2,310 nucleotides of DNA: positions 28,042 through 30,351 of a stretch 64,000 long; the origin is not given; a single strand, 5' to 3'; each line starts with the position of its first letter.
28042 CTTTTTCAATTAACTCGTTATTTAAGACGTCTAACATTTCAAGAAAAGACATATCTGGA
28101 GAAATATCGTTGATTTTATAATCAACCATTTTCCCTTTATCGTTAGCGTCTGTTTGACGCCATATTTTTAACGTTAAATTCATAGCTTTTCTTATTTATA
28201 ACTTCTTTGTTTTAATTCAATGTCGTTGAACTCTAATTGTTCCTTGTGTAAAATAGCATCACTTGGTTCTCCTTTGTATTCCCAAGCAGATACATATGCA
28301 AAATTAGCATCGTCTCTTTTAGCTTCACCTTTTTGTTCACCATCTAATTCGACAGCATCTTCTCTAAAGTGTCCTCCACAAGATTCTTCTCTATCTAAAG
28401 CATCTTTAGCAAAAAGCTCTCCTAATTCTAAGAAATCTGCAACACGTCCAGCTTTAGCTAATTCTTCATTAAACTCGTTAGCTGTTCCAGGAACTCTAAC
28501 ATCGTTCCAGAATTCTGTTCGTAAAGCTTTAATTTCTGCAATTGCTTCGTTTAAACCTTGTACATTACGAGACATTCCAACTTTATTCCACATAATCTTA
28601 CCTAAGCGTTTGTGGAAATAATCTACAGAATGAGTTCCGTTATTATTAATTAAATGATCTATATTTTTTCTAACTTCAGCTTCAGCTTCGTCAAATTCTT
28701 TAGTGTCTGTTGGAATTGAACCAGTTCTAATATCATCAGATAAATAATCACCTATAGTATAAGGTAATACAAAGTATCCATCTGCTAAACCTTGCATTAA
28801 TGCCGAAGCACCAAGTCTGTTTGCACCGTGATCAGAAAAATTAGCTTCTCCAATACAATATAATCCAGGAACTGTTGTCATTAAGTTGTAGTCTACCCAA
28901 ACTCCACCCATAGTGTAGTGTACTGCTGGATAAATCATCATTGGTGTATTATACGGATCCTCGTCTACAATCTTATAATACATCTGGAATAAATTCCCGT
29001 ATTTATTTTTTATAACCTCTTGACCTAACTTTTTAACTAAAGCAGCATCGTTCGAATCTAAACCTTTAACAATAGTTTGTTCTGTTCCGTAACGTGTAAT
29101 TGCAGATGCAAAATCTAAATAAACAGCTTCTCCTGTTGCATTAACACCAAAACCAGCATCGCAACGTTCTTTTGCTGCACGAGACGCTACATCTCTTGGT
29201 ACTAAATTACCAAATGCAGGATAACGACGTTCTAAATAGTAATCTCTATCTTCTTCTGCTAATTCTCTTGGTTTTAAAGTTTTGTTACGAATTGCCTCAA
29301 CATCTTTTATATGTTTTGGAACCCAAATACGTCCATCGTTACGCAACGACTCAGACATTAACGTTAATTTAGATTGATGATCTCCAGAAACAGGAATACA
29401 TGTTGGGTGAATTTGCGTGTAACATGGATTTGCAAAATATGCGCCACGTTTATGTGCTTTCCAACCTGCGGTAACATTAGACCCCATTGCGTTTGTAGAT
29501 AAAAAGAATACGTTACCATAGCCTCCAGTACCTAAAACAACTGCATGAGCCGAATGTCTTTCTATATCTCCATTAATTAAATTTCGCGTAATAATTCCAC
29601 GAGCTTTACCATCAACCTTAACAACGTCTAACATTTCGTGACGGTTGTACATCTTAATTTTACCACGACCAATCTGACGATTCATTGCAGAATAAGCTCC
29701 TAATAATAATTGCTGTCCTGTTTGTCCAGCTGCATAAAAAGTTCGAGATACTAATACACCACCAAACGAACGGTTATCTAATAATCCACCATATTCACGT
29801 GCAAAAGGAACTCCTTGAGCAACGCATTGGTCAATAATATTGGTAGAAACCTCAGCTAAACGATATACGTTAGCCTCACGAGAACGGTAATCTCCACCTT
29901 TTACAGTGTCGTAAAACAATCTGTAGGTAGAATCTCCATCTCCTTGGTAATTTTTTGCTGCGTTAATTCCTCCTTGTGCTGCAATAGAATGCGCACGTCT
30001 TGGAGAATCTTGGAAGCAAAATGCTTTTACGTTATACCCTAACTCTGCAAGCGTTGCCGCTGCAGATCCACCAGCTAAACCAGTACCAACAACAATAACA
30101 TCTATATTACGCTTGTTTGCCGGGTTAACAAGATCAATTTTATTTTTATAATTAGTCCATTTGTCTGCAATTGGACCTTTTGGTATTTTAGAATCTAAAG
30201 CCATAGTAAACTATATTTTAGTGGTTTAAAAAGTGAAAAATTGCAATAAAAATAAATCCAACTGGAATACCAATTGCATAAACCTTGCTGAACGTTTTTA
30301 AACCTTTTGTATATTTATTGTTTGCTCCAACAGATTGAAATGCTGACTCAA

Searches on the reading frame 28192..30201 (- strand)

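Call 51: search_protein_families(library=pfam, proteins=[window:28192-30201:-], max_evalue=0.00001)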
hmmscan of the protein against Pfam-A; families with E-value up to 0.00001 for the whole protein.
window:28192-30201:- (669 aa): 3 families
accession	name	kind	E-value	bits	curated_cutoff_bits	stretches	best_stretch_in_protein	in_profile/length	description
PF00890.30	FAD_binding_2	-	5.8e-55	187.6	20.4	1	34-468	1-414/414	FAD binding domain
PF02910.25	Succ_DH_flav_C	-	4.1e-36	124.2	20.8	1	530-668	1-130/130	Fumarate reductase flavoprotein C-term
PF03486.20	HI0933_like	-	9.2e-06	25.7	50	0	173-452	115-218/244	HI0933-like protein Rossmann domain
